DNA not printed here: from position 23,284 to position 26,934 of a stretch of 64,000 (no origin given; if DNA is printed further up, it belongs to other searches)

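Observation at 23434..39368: Six-gene SNF2 / HEPN-like / N6A-methyltransferase / RHH / exonuclease-DinG-RecQ / HARE-HTH operon: candidate unclassified methylation-coupled defence system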

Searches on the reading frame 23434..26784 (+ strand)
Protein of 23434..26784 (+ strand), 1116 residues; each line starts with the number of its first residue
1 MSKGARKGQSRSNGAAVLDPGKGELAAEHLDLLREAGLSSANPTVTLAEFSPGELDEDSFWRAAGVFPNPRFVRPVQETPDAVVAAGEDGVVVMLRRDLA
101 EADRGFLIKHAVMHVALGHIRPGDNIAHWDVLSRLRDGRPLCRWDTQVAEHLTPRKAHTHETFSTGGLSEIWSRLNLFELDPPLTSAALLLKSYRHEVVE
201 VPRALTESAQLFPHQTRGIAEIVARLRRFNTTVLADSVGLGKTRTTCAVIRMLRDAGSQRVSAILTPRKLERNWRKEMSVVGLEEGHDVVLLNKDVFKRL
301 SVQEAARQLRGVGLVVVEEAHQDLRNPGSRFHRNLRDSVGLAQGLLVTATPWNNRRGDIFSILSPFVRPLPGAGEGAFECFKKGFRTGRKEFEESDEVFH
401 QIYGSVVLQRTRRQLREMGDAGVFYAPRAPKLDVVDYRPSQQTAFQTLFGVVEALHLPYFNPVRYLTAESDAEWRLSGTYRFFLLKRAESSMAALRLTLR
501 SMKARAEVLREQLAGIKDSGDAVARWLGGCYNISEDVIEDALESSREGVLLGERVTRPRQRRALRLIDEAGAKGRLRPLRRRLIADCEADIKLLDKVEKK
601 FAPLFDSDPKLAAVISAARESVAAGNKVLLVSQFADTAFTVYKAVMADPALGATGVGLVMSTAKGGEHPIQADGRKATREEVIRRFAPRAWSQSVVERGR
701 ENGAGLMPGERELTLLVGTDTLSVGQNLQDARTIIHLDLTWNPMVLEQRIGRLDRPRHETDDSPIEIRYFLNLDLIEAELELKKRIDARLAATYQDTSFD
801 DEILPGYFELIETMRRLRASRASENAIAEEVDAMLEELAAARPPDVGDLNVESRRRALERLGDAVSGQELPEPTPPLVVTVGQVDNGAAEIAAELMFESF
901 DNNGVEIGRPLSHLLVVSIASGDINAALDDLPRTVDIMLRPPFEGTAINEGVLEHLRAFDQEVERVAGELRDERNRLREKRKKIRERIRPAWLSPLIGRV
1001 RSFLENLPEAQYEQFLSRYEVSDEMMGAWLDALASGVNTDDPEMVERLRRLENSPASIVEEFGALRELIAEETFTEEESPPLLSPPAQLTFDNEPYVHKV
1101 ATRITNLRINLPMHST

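Call 3: search_protein_families(library=pfam, proteins=[window:23434-26784:+], max_evalue=0.01)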
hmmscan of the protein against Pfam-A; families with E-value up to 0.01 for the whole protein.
window:23434-26784:+ (1116 aa): 3 families
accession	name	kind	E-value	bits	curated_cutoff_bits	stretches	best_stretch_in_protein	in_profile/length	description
PF00176.29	SNF2-rel_dom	-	4.9e-10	39.4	24.9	2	214-278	1-70/290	SNF2-related domain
PF00271.37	Helicase_C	-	4.1e-09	37.1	23.5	1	711-755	64-108/110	Helicase conserved C-terminal domain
PF04851.21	ResIII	-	0.0017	18.7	22.5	1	210-284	3-79/164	Type III restriction enzyme, res subunit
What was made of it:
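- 23434..26784 (+): Protein 1: SNF2-family ATPase (1116 aa). The core lies at about aa 200-800, with GLGKT, EEAH, TATPWNN and motif VI intact. The N-terminal (1-200) and C-terminal (800-1116) regions have no family match, and there is no PLD/HKD nuclease domain. Pfam SNF2-rel_dom/Helicase_C (call 3).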

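Call 4: search_protein_families(library=padloc, proteins=[window:23434-26784:+], max_evalue=0.01)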
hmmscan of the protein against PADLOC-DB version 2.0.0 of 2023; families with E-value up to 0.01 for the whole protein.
window:23434-26784:+ (1116 aa): 36 families (the best 25 are shown)
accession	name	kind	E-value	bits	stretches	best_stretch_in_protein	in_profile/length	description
PDLC02843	DpdE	-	1.3e-25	87.5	2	714-756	621-663/1091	DpdE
PDLC01075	C3a139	-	9.7e-20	68.5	1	470-792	494-761/948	HKD+Snf2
PDLC02619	DrmD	-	2.3e-18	63.8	2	712-760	489-537/872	DrmD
PDLC02500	BrxHI|BrxHII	-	1.1e-17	61.9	2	713-756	530-573/933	BrxHI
PDLC02623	DrmD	-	4.2e-17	59.2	2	710-814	577-676/1040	DrmD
PDLC02621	DrmD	-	7.9e-17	58.8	2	708-785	574-655/1040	DrmD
PDLC02841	DpdE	-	1.1e-16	57.9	2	206-354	164-307/1037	DpdE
PDLC02840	DpdE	-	1.5e-15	54.6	2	200-322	149-268/1091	DpdE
PDLC02844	DpdE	-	2e-14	50.5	2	699-778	625-704/1074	DpdE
PDLC02193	PLD_Helicase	-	3e-13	46.8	1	710-755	751-796/905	-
PDLC04556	PDC-M27C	-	1.9e-12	44.3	1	213-279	38-105/892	-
PDLC00633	ZorD1|ZorD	-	4e-12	43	1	170-279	405-512/908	"SWI2/SNF2 helicase, Mrr-like nuclease"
PDLC02572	DrmA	-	1.9e-11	40.6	2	708-771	572-634/1043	DrmA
PDLC00659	HmaA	-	2.5e-10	36.9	1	710-755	564-609/1176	SNF2 helicase / DEAD-box helicase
PDLC02634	DrmD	-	6.3e-10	35.5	1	700-760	527-587/900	DrmD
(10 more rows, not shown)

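Call 5: search_protein_families(library=ncbifam, proteins=[window:23434-26784:+], max_evalue=0.01)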
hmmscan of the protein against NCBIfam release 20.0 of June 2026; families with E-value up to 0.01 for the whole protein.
window:23434-26784:+ (1116 aa): 8 families
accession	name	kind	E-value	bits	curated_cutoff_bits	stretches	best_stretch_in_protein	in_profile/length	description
NF041062.1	DpdE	equivalog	8.6e-26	90.2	500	2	710-771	593-654/1048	protein DpdE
NF042964.1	phospholipD_antiphage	equivalog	1.1e-24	86.9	1100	2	588-758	646-791/895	phospholipase D-like domain-containing anti-phage protein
NF038317.1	DISARM_DrmD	equivalog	3e-17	62.3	610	2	709-808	560-661/1021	DISARM system SNF2-like helicase DrmD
NF038318.1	DISARM_DrmD_b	equivalog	3.1e-17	62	950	2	712-759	486-533/868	DISARM system SNF2-like helicase DrmD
NF003426.0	PRK04914.1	equivalog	1.1e-12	47.1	576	2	710-755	545-590/959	RNA polymerase-associated protein RapA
NF053675.1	pilus_reg_Snf2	equivalog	1.8e-08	33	1100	2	714-755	930-971/1029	pilus expression-regulating Snf2 family helicase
NF058637.1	helic_SCO1167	equivalog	2e-08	32.8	1200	1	194-363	455-634/932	SCO1167/SCO6262 family helicase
NF041790.1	anti-phage_ZorD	equivalog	1.2e-07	30.1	1500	1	193-297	564-673/1035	type I Zorya anti-phage system protein ZorD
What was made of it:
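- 23434..26784 (+): Sub-threshold hits to DpdE, DrmD, BrxH and RapA (calls 4, 5).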

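Call 54: search_solved_structures(query=window:23434-26781:+, max_evalue=0.001)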
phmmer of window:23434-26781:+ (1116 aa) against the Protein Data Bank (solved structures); distinct sequences matched with E-value up to 0.001: 18.
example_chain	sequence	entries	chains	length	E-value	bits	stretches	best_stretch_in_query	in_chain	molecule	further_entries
1z63_A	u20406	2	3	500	1.2e-09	39.7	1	208-413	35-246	Helicase of the snf2/rad54 family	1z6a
8so8_A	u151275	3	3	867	1.7e-08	35.8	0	691-768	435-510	RNA polymerase-associated protein RapA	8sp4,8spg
6bog_A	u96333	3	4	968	2.4e-08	35.4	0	691-768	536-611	RNA polymerase-associated protein RapA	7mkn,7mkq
7m8e_F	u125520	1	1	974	2.4e-08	35.3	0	691-768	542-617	RNA polymerase-associated protein RapA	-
4s20_K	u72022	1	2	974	2.4e-08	35.3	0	691-768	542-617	RNA polymerase-associated protein RapA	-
8t0l_F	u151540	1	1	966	1.3e-07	32.9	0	691-769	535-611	RNA polymerase-associated protein RapA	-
7otq_K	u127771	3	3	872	3.7e-07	31.4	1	211-414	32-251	Chromodomain-helicase-DNA-binding protein 1-like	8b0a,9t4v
7epu_B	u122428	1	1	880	3.8e-07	31.3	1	211-414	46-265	Chromodomain-helicase-DNA-binding protein 1-like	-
7enn_K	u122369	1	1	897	4.1e-07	31.3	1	211-414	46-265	Chromodomain-helicase-DNA-binding protein 1-like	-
6pwf_K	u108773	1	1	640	0.00021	22.3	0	215-413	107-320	chromatin remodeling factor ISWI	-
8qy7_A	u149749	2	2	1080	0.00024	22.1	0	192-300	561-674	DEAD/DEAH box helicase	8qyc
6iy2_O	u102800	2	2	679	0.00032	21.7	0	207-278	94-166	Transcription regulatory protein SNF2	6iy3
7ux9_P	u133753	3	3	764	0.00046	21.2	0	206-279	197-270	ATP-dependent DNA helicase DDM1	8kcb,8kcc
8wh5_K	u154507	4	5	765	0.00046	21.2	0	206-279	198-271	ATP-dependent DNA helicase DDM1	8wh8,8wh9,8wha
8j90_K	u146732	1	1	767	0.00046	21.1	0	206-279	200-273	ATP-dependent DNA helicase DDM1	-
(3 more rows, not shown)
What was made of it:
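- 23434..26784 (+): PDB relatives are the Sulfolobus SNF2 protein and RapA (call 54).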
